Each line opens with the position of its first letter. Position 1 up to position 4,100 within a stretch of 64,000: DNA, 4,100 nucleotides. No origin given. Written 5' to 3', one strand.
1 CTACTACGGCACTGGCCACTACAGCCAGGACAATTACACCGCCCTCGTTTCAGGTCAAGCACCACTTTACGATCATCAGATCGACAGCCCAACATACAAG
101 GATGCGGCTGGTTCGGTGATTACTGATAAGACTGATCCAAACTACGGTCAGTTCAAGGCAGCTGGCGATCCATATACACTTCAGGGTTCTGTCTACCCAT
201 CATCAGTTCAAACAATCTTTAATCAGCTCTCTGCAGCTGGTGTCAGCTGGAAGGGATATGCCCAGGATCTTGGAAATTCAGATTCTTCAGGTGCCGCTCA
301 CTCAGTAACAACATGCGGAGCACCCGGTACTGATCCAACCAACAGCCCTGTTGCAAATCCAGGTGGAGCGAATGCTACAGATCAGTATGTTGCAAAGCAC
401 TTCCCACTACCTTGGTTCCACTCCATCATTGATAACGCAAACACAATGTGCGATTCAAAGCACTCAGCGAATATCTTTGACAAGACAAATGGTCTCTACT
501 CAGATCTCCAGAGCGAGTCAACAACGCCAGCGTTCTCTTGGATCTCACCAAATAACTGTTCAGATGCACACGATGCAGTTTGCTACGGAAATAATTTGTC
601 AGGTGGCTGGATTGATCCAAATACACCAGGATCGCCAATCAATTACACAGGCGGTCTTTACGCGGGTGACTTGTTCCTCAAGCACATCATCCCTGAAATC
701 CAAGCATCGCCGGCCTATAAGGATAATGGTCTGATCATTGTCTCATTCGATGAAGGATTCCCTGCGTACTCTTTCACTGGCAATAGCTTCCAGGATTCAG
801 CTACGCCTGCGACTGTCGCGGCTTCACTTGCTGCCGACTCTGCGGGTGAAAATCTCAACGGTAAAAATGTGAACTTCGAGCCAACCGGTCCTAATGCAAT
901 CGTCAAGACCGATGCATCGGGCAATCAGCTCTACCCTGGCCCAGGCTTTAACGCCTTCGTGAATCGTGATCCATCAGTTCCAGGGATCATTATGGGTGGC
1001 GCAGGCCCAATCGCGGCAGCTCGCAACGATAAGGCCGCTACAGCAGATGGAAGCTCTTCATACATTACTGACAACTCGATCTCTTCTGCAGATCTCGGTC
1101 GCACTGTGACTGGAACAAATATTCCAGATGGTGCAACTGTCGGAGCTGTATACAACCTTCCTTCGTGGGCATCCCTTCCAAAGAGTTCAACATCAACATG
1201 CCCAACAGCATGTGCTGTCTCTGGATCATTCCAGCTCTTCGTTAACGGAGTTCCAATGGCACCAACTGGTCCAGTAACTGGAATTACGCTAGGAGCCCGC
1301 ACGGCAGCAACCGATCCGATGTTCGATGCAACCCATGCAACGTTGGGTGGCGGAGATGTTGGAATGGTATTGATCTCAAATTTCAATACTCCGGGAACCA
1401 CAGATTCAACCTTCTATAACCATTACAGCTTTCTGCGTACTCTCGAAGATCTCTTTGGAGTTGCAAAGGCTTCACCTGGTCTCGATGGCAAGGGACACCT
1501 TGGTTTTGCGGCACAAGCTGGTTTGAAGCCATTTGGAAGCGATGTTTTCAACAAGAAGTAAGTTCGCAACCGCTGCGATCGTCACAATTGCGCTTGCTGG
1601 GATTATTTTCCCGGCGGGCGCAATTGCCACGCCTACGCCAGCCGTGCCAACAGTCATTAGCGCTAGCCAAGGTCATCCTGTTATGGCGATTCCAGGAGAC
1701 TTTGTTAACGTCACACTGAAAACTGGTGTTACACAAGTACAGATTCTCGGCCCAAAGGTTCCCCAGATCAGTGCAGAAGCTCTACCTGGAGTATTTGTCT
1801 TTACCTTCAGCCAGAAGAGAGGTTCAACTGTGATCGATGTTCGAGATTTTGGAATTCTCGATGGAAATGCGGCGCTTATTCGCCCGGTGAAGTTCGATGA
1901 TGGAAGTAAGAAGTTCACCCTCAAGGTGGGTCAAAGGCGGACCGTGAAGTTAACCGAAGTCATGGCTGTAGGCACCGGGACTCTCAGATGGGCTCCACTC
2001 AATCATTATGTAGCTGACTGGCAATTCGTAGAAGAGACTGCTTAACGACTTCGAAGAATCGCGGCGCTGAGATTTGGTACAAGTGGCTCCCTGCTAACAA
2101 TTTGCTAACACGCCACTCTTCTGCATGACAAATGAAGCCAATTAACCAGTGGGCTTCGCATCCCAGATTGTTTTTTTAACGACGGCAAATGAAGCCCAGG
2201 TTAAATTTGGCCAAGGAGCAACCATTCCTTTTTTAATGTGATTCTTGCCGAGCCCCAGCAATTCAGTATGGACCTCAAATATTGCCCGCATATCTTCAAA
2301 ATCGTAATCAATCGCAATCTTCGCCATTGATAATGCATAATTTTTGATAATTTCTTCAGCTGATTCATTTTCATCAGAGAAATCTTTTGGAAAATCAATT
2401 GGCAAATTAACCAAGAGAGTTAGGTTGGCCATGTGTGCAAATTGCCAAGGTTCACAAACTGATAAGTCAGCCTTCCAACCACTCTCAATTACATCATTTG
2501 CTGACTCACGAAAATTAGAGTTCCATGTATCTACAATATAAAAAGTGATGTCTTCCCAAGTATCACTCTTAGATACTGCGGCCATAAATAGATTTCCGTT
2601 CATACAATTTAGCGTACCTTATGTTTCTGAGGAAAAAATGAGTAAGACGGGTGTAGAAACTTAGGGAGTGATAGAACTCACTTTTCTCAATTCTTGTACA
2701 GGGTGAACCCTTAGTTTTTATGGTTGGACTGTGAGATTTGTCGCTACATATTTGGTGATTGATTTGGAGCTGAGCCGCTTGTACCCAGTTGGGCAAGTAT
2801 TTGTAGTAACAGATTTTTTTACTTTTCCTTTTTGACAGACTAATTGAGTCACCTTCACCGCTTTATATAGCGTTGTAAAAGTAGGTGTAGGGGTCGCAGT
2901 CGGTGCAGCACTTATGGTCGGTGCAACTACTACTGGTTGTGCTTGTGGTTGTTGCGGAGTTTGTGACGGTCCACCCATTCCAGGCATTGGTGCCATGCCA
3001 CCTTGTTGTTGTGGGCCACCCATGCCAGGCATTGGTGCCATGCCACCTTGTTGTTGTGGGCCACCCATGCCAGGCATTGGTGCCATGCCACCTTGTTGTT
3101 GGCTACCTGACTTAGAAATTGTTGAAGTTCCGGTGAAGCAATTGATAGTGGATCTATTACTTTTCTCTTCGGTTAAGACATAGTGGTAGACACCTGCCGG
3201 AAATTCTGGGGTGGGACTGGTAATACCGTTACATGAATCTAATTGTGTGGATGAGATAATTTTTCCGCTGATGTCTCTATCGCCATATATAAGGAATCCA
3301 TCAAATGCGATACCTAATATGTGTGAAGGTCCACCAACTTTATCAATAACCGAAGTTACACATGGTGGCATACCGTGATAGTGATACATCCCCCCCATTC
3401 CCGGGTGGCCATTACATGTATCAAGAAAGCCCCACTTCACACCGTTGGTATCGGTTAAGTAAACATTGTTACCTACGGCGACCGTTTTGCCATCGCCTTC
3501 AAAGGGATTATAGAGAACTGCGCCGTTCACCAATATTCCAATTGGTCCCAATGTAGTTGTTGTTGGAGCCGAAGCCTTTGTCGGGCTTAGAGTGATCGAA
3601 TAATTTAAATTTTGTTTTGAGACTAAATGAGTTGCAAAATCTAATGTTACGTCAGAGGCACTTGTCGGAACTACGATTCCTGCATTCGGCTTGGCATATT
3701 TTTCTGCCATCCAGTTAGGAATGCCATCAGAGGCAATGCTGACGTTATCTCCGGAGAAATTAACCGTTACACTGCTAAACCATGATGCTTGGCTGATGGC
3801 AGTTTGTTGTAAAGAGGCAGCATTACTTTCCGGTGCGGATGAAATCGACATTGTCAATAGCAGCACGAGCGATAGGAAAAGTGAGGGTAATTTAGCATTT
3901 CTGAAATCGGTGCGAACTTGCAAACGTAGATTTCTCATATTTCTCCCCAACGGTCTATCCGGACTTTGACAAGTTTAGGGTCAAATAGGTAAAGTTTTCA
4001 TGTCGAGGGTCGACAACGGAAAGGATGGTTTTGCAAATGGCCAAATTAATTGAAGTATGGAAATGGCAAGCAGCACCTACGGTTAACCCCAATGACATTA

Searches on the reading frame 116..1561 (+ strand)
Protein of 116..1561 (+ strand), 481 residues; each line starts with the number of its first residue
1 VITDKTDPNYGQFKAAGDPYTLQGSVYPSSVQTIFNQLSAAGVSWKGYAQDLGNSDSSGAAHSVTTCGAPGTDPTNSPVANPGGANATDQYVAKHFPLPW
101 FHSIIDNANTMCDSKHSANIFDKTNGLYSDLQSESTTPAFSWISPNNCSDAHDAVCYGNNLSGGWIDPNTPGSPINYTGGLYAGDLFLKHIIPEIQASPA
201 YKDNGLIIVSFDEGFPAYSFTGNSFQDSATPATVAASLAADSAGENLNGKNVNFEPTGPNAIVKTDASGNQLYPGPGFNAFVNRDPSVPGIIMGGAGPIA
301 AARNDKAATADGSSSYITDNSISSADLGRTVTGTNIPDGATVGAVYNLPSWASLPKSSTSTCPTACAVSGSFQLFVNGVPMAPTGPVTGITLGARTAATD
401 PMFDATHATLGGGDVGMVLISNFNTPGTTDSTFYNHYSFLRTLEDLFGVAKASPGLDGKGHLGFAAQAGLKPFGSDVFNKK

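Call 84: search_protein_families(library=pfam, proteins=[window:116-1561:+], max_evalue=0.00001)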
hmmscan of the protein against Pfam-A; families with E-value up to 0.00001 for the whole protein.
window:116-1561:+ (481 aa): 1 family
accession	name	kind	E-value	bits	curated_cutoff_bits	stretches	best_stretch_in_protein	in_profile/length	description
PF04185.19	Phosphoesterase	-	1.6e-17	64.2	23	1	24-213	160-289/356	Phosphoesterase family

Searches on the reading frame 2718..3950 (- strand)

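Call 84: search_protein_families(library=pfam, proteins=[window:2718-3950:-], max_evalue=0.00001)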
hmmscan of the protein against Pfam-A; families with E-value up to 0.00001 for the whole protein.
window:2718-3950:- (410 aa): 1 family
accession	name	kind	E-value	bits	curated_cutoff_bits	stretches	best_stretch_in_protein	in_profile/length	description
PF14240.11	YHYH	-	7.1e-27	95.1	25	2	117-225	2-110/193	YHYH protein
